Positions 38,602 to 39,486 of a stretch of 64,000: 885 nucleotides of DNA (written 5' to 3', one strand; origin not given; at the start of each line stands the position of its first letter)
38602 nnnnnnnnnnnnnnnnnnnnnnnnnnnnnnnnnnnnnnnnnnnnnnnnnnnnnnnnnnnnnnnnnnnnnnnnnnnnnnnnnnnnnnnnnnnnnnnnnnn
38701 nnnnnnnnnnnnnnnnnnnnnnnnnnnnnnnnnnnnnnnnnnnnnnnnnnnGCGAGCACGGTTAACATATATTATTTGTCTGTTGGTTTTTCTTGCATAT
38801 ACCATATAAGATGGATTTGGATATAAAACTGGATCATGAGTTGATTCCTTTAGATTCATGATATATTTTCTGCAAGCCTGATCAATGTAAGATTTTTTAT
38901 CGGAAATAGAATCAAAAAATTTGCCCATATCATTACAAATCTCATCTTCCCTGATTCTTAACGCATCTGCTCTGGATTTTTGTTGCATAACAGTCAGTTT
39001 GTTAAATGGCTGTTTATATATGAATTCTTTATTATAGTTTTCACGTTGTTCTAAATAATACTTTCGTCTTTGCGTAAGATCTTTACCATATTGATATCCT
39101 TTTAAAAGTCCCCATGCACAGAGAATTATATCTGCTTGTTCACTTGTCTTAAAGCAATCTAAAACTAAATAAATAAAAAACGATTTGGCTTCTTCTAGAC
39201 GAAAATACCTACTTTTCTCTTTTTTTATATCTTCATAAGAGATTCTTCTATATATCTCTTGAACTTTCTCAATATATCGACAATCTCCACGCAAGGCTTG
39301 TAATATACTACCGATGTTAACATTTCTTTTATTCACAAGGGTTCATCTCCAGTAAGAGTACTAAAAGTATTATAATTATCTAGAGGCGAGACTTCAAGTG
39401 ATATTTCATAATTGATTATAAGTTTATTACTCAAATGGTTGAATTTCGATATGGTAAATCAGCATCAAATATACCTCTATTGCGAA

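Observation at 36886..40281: AT-rich NB-ARC STAND NTPase plus divergent 189-aa partner inside the island: candidate undescribed defence module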

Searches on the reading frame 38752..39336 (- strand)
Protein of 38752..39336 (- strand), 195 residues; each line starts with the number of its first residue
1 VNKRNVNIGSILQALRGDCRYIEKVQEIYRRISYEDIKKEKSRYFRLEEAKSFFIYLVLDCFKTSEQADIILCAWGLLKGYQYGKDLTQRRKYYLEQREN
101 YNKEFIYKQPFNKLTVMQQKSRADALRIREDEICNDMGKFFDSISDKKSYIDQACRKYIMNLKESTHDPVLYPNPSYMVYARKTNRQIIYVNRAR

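Call 28: search_protein_representatives(protein=window:38752-39336:-)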
Query: 195 residues. Proteins with E-value up to 0.001 (for the whole library): 42; up to 1e-10: 14; up to 1e-30: 4. The best 42 are listed.
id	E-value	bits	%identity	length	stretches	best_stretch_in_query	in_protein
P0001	3.0e-124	428.2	100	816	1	1-195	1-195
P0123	8.8e-58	211.5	56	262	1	1-178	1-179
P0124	4.5e-41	157.0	44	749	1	1-183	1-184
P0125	7.6e-37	143.3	45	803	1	2-182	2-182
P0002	1.7e-30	122.6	36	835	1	5-184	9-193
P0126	8.2e-29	117.1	50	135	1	1-127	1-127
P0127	2.3e-24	102.6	40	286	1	2-182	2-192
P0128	9.2e-21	90.8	34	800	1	12-182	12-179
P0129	6.3e-20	88.1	36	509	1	11-179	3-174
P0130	6.4e-18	81.6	42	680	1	47-179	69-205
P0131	2.8e-17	79.5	34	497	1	26-180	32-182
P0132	7.3e-15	71.6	40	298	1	49-179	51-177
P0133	1.7e-11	60.7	35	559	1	2-159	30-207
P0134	5.1e-11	59.1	33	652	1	48-179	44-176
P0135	9.3e-10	55.0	42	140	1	37-126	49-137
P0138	2.2e-08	50.5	29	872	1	23-182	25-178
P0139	4.0e-08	49.6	31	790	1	5-178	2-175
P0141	3.6e-07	46.5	33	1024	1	42-178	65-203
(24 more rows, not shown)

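Call 37: find_encoding_contigs(protein=P0124, flank=8000, max_places=3)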
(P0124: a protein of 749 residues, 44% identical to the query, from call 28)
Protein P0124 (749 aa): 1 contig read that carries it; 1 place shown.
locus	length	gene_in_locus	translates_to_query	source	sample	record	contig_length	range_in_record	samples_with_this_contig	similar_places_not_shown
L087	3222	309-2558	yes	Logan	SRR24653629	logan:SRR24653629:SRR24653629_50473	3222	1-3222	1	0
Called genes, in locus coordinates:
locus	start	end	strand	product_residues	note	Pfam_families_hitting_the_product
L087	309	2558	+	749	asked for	PF01637:ATPase_2 (weak)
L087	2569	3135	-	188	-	PF00589:Phage_integrase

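Call 38: find_encoding_contigs(protein=P0128, flank=8000, max_places=3)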
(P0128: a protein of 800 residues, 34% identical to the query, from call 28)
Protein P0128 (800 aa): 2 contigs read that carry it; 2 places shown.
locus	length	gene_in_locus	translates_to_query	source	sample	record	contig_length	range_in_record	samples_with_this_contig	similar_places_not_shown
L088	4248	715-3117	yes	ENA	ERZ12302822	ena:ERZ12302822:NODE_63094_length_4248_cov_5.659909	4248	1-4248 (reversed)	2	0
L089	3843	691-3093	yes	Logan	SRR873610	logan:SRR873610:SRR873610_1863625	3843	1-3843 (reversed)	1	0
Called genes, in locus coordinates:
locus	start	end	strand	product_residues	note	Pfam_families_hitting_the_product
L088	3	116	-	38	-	?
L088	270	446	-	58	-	-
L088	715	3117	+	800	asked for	-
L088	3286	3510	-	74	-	-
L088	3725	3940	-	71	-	PF00589:Phage_integrase (weak)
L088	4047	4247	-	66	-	?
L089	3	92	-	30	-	?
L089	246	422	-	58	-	-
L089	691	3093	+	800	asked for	-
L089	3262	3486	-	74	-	-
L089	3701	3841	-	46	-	?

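Call 39: find_encoding_contigs(protein=P0139, flank=8000, max_places=3)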
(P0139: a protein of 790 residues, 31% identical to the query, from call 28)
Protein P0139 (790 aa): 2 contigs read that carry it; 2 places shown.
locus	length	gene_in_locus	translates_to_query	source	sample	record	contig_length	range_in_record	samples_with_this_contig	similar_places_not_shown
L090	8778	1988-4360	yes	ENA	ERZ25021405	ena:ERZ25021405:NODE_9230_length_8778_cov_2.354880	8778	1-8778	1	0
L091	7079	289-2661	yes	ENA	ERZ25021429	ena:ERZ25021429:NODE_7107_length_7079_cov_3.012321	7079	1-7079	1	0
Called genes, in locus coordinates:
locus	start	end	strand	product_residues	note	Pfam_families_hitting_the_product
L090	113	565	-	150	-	-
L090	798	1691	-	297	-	-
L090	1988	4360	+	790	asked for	PF00931:NB-ARC, PF13401:AAA_22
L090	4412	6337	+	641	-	-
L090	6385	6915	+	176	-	-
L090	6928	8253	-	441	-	-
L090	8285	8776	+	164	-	?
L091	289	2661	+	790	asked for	PF00931:NB-ARC, PF13401:AAA_22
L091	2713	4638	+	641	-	-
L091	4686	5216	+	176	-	-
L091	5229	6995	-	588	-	PF19590:TrbL_3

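Call 51: search_solved_structures(query=A4, max_evalue=10)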
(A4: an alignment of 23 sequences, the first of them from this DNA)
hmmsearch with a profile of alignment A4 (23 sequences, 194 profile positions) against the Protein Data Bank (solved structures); distinct sequences matched with E-value up to 10: 3.
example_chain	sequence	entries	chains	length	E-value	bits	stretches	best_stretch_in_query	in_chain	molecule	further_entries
5cwh_A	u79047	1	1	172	0.48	13.2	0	6-42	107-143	Designed helical repeat protein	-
5h78_A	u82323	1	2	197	1.2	12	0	6-42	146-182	cAMP-dependent protein kinase type II-alpha regulatory subunit,DHR14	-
6g8o_A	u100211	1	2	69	1.3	11.8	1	77-108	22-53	SAM and SH3 domain-containing protein 3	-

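Call 52: search_protein_families(library=pfam, alignment_id=A4, max_evalue=1)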
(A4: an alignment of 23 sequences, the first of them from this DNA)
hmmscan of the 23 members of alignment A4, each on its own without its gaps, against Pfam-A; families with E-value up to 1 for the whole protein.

A. member 1, seq(190 aa): 0 families

B. families by the number of members that match (of 23 scanned): 8 families
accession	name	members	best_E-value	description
PF18236.6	AGO_N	1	0.022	Argonaute N domain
PF13877.11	RPAP3_C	1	0.046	Potential Monad-binding region of RPAP3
PF19172.5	DUF5854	1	0.063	Family of unknown function (DUF5854)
PF08336.16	P4Ha_N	1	0.087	Prolyl 4-Hydroxylase alpha-subunit, N-terminal region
PF12176.13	MtaB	1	0.11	Methanol-cobalamin methyltransferase B subunit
PF16575.11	CLP1_P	1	0.12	mRNA cleavage and polyadenylation factor CLP1 P-loop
PF08700.17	VPS51_Exo84_N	1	0.19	Vps51/EXO84/COG1 N-terminal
PF03357.26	Snf7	1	0.3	Snf7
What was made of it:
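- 38752..39336 (-): N-terminal all-helical domain (aa 1-195) of an undescribed family. Motif: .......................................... ... P.PSY. Invariant residues D69, L77, R90, R91, P175. No Pfam or PDB-sequence match (calls 51, 52).
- On Avs (antiviral STAND) families: No Pfam or PDB-sequence match for aa 1-195 in 23 family members (calls 51, 52).
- On STAND transcription regulators (MalT / AfsR / GutR type): None found by Pfam (E up to 1) or by a PDB profile (E up to 10) (calls 51, 52).
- Closest known: Apaf-1 / CED-4 / plant CC-NLRs. Different: The N-terminal domain is not a CARD or CC domain by any sequence test (calls 51, 52).
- Closest known: STAND transcription activators. Different: No DNA-binding domain was detected (calls 51, 52).
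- No recognisable effector domain (calls 51, 52). No HTH, SARP or LuxR domain is detected by Pfam on 23 family members or by a PDB profile search (calls 51, 52).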

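Call 68: search_protein_families(library=padloc, proteins=[L090:4412-6337:+, L090:6385-6915:+, L090:798-1691:-, P0139], max_evalue=0.01)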
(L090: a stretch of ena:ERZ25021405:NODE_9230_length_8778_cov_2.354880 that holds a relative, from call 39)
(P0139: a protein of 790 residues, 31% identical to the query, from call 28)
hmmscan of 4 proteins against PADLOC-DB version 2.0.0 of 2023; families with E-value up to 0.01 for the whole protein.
L090:4412-6337:+ (641 aa): 0 families

L090:6385-6915:+ (176 aa): 0 families

L090:798-1691:- (297 aa): 0 families

P0139 (790 aa): 2 families
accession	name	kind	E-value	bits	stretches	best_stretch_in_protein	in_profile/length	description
PDLC04213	HEC-02A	-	0.0017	16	1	209-327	19-131/337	-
PDLC02911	VakA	-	0.0031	16.1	0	215-333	4-100/163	-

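Call 69: search_protein_families(library=pfam, proteins=[L090:4412-6337:+, L090:6385-6915:+, L090:798-1691:-], max_evalue=0.01)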
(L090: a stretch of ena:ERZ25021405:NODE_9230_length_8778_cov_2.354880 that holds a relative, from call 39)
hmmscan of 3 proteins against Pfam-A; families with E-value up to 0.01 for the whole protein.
L090:4412-6337:+ (641 aa): 0 families

L090:6385-6915:+ (176 aa): 0 families

L090:798-1691:- (297 aa): 0 families

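Call 73: find_related_loci(query=A7, collection=metagenome_contigs, flank=8000)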
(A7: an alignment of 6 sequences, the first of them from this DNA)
Query A7 (190 aa) in metagenome_contigs; peptide patterns used: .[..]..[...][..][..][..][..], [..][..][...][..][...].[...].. (x = any residue, [..] = any of these).
253 stretches matched a pattern; 1 encode a relative of the query (tblastn E <= 1e-3); 1 distinct loci.
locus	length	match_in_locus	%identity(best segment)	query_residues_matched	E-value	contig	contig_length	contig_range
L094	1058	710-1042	38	1-115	8e-25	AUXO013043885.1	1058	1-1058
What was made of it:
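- Tried and rejected: JGI metagenome scan with the N-domain: one 1-kb contig only (call 73).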

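Call 74: find_related_loci(query=A7, collection=viral_contigs, flank=8000)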
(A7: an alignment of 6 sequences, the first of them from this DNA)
Query A7 (190 aa) in viral_contigs; peptide patterns used: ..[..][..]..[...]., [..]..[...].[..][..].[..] (x = any residue, [..] = any of these).
58 stretches matched a pattern, but none encodes a relative of the query by tblastn (E <= 1e-3).
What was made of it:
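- The family was not found in viral contigs (call 74), and no phenotype data exist. It was not found in viral contigs (call 74).
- Tried and rejected: The viral contig scan found none (call 74).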

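Call 75: find_encoding_contigs(protein=P0125, flank=8000, max_places=3)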
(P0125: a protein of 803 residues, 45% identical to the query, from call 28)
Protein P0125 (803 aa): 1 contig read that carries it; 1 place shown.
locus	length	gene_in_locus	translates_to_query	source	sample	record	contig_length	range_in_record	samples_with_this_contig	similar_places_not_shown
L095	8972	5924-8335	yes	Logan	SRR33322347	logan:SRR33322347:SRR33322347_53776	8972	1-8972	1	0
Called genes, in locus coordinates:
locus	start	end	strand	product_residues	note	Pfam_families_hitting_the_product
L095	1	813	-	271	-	?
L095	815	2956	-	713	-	PF25199:nSTAND_NTPase5 (faint), PF01935:DUF87 (faint), PF02534:T4SS-DNA_transf (weak), PF10412:TrwB_AAD_bind (weak)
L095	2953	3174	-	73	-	-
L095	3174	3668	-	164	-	PF05063:MT-A70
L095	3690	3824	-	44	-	-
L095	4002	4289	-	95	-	-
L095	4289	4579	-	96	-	-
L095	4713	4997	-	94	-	-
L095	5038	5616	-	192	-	-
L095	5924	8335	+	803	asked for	-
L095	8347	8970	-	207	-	?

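Call 76: find_encoding_contigs(protein=P0141, flank=8000, max_places=3)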
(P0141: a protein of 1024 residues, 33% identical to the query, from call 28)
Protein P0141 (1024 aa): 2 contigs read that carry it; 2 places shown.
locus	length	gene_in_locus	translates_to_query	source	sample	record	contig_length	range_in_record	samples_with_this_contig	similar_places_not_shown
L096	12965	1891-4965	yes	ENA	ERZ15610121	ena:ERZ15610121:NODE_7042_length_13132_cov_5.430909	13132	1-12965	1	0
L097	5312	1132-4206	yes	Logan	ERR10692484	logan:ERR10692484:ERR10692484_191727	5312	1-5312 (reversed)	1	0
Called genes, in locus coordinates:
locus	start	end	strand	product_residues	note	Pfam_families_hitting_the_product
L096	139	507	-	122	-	-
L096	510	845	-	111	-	-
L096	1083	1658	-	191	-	-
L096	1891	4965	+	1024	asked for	PF13401:AAA_22 (faint), PF00931:NB-ARC (weak)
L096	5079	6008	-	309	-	PF03118:RNA_pol_A_CTD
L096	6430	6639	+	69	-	-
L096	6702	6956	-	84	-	PF07866:DUF1653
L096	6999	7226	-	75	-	-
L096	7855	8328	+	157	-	-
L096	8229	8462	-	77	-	-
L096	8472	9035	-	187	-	-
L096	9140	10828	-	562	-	PF13007:LZ_Tnp_IS66, PF03050:DDE_Tnp_IS66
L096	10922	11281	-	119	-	PF05717:TnpB_IS66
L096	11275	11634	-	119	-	-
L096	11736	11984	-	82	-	-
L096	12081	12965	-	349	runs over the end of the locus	?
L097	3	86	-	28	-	?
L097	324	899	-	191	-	-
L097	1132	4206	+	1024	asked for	PF13401:AAA_22 (faint), PF00931:NB-ARC (weak)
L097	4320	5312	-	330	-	?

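Call 77: find_encoding_contigs(protein=P0138, flank=8000, max_places=3)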
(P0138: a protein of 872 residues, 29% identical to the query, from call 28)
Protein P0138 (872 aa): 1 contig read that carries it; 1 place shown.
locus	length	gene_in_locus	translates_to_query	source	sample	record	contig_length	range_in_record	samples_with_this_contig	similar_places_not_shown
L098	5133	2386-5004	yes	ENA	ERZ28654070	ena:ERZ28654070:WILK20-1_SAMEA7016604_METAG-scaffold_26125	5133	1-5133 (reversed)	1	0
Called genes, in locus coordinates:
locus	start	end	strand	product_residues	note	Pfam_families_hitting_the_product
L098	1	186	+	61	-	?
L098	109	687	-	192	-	-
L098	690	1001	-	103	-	-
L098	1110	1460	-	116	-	-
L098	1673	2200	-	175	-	PF03118:RNA_pol_A_CTD (weak), PF14520:HHH_5 (weak)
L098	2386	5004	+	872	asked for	PF00931:NB-ARC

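Call 92: search_protein_families(library=padloc, proteins=[L095:8347-8970:-, L096:5079-6008:-, L098:1673-2200:-, L096:1083-1658:-], max_evalue=0.01)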
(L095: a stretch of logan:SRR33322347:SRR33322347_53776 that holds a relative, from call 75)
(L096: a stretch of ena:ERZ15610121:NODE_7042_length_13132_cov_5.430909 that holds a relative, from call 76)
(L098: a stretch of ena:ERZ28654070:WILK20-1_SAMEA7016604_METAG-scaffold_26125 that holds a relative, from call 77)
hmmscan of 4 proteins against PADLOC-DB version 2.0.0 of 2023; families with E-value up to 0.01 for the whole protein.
L095:8347-8970:- (207 aa): 0 families

L096:5079-6008:- (309 aa): 1 family
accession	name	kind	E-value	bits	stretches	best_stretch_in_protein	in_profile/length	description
PDLC02512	PglW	-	0.001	15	1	233-302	791-860/1403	PglW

L098:1673-2200:- (175 aa): 0 families

L096:1083-1658:- (191 aa): 0 families

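Call 95: search_protein_families(library=pfam, proteins=[L095:5038-5616:-, L096:1083-1658:-], max_evalue=1)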
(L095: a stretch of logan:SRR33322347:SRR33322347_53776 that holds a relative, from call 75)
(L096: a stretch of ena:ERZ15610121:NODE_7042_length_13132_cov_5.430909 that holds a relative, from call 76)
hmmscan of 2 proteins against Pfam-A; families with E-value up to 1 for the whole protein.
L095:5038-5616:- (192 aa): 0 families

L096:1083-1658:- (191 aa): 0 families
